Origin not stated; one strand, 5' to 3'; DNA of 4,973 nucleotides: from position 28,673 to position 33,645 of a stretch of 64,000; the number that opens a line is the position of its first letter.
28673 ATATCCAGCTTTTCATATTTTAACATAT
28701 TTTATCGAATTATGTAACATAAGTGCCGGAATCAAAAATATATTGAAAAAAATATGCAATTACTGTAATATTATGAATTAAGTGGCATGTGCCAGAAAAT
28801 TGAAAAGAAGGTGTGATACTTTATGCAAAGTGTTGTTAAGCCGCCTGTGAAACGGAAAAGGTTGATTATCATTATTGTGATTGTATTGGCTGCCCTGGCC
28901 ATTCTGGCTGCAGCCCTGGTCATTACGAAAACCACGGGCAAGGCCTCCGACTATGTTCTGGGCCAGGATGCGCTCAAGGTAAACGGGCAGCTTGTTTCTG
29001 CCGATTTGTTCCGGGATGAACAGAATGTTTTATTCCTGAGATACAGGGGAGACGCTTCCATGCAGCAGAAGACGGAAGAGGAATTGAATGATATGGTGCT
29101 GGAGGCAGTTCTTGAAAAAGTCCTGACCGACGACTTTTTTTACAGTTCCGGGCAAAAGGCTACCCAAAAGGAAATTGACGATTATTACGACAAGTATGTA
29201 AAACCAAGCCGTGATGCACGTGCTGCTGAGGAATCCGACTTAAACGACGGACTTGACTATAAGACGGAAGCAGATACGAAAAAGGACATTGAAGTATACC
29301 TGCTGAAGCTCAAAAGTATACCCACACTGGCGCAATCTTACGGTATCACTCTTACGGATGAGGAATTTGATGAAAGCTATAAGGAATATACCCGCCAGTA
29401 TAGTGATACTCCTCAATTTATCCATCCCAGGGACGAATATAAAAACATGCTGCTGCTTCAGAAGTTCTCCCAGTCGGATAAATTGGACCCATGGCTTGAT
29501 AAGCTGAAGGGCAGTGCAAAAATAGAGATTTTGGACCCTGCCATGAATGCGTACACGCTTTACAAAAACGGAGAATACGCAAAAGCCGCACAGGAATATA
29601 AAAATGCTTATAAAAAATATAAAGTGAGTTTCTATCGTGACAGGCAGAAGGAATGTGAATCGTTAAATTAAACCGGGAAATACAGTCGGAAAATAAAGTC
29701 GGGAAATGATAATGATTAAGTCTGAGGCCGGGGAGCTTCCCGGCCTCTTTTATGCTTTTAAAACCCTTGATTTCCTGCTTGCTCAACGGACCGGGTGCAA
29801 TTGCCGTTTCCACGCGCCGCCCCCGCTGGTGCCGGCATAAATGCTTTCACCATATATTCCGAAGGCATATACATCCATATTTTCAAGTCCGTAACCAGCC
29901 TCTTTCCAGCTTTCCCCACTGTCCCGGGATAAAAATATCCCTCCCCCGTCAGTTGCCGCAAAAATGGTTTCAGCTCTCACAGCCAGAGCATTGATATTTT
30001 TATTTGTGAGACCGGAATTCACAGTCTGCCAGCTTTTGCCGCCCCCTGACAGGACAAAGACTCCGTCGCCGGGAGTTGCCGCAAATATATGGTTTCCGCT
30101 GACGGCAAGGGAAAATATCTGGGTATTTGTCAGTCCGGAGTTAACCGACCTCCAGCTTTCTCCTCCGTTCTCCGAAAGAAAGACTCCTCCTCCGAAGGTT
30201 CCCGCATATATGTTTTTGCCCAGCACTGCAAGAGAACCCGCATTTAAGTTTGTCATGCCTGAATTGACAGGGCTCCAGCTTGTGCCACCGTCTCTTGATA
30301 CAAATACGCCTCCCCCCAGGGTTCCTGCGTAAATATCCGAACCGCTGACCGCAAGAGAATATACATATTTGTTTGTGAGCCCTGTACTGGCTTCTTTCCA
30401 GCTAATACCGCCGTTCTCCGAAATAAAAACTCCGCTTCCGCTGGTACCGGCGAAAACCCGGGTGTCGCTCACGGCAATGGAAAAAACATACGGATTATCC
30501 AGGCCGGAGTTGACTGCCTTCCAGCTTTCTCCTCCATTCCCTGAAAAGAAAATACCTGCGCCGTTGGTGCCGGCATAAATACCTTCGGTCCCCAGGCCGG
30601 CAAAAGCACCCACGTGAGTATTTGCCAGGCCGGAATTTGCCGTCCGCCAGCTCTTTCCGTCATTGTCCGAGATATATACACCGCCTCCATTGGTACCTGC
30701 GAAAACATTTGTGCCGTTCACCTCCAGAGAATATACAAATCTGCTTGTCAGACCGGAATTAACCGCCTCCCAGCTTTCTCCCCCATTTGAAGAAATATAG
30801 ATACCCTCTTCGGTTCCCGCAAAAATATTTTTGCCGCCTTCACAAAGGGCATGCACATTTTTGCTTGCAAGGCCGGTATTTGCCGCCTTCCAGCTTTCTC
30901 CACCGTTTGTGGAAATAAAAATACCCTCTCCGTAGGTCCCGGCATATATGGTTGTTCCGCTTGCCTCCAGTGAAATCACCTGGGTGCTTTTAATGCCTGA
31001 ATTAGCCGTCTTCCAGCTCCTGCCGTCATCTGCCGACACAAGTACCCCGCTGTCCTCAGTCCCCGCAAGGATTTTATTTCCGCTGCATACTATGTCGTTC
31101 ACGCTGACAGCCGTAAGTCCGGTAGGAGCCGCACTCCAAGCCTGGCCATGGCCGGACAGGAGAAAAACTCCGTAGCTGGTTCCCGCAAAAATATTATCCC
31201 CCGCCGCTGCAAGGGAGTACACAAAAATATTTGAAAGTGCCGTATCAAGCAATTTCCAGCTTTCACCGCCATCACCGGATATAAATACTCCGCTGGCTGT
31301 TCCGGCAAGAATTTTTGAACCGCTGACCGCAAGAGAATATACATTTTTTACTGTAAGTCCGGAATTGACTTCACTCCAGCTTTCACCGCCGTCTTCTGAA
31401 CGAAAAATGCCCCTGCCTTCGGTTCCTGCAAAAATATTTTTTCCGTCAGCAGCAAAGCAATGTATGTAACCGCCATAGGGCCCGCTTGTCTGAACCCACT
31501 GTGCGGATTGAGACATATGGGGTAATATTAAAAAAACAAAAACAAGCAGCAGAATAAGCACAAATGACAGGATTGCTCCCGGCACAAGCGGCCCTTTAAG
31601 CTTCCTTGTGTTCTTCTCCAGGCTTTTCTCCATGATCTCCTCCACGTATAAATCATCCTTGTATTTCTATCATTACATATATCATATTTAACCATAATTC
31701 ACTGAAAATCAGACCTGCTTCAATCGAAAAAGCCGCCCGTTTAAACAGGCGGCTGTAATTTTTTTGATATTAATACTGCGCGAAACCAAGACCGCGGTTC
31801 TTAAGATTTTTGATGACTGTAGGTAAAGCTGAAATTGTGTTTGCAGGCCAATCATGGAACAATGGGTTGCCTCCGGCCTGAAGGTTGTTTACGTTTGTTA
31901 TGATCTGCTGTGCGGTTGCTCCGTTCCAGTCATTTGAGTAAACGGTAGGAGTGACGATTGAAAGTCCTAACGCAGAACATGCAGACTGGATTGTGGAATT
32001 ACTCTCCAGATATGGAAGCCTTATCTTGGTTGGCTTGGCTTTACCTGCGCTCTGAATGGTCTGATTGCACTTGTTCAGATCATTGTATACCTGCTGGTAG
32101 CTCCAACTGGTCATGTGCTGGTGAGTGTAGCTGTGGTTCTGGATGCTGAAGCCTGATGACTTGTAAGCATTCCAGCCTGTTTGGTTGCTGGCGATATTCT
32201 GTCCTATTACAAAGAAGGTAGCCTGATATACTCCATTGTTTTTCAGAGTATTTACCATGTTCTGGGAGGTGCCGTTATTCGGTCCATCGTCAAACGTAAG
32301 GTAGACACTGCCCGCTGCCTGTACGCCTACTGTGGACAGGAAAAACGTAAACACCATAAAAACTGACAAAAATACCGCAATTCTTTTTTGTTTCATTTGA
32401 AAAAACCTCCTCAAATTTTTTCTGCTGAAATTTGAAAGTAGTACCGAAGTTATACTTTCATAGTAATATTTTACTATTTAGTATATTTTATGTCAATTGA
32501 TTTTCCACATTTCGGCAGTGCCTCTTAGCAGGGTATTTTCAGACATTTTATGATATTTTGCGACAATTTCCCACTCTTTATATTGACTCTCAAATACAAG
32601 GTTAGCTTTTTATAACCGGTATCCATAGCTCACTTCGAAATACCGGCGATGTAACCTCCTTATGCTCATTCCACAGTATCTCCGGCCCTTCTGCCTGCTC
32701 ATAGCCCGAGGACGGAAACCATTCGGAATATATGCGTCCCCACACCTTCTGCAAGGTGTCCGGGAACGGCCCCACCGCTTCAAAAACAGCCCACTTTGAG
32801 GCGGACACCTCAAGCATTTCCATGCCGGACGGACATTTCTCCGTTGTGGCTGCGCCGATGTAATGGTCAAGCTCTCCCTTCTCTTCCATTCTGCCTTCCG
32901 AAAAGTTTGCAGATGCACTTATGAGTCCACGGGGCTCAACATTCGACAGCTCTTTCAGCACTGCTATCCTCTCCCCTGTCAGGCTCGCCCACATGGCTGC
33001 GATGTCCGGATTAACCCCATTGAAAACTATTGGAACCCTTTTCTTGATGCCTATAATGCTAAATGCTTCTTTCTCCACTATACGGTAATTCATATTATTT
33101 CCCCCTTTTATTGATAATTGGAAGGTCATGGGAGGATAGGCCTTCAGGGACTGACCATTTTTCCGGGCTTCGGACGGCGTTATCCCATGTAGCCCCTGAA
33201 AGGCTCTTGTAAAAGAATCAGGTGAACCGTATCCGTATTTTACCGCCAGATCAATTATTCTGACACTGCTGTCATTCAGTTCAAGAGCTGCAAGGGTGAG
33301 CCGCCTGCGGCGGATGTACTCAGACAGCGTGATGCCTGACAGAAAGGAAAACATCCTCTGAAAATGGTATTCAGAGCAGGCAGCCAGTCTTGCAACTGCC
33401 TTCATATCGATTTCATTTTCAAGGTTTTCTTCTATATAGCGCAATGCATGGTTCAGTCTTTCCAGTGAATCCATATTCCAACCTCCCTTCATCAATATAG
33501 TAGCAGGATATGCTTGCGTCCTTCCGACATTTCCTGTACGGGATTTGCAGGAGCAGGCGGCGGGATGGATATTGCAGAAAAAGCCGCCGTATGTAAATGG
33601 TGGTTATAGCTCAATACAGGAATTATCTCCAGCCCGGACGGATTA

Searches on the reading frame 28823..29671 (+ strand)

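Call 7: search_protein_families(library=pfam, proteins=[window:28823-29671:+], max_evalue=0.01)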
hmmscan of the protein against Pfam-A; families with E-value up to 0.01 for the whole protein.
window:28823-29671:+ (282 aa): 2 families
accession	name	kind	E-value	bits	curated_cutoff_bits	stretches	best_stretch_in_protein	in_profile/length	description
PF13623.11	SurA_N_2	-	4.1e-07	30.4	28.5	1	11-124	7-121/145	SurA-like N-terminal domain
PF13624.11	SurA_N_3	-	6.5e-05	23.2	27.2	1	12-121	10-116/162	SurA-like N-terminal domain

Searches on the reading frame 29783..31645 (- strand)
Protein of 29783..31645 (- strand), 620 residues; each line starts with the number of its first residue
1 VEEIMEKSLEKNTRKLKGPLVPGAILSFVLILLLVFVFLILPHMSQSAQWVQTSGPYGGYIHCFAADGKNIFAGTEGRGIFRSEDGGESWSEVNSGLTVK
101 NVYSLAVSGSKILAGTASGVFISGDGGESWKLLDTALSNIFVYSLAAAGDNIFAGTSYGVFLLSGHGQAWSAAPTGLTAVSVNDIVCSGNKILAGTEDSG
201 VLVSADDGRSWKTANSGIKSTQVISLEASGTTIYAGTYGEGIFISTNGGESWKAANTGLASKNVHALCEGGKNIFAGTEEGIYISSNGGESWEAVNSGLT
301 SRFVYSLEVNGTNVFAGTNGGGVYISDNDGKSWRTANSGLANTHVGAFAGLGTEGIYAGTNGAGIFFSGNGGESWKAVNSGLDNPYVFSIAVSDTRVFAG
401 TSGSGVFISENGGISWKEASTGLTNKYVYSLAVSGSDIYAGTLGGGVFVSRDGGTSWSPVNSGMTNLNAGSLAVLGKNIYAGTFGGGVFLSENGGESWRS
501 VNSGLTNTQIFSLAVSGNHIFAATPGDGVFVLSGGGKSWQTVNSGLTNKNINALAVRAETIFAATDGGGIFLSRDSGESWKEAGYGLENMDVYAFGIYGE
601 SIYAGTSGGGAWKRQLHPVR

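Call 7: search_protein_families(library=pfam, proteins=[window:29783-31645:-], max_evalue=0.01)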
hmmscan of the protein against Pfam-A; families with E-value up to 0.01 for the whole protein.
window:29783-31645:- (620 aa): 5 families
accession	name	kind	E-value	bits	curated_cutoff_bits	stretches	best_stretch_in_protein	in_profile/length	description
PF15902.12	Sortilin-Vps10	-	5.9e-27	95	33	3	282-337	3-61/446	Sortilin, neurotensin receptor 3,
PF02012.26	BNR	-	1.2e-19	67.4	27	0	243-253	1-11/12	BNR/Asp-box repeat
PF19755.4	DUF6242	-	2.1e-11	44.6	29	0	517-580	152-217/217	Domain of unknown function (DUF6242)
PF10647.15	Gmad1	-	8.8e-08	32.7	20.5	0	166-216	192-241/251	Lipoprotein LpqB beta-propeller domain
PF05052.17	MerE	-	0.0029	17.9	22.8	0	111-147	37-69/75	MerE protein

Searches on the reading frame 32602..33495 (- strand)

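Call 37: search_protein_families(library=pfam, proteins=[window:32602-33495:-], max_evalue=0.00001)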
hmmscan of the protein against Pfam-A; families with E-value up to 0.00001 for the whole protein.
window:32602-33495:- (297 aa): 4 families
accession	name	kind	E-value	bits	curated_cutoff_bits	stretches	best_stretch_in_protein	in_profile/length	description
PF06445.20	GyrI-like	-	3.1e-30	105.9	26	1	135-294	1-154/155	GyrI-like small molecule binding domain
PF14526.11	Cass2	-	4.2e-20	72.9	27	1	138-294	1-150/150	Integron-associated effector binding protein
PF12833.13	HTH_18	-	1.8e-18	67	33.6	1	35-112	2-79/80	Helix-turn-helix domain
PF00165.29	HTH_AraC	-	5.7e-10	39.5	26.6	0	75-111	6-41/42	Bacterial regulatory helix-turn-helix proteins, AraC family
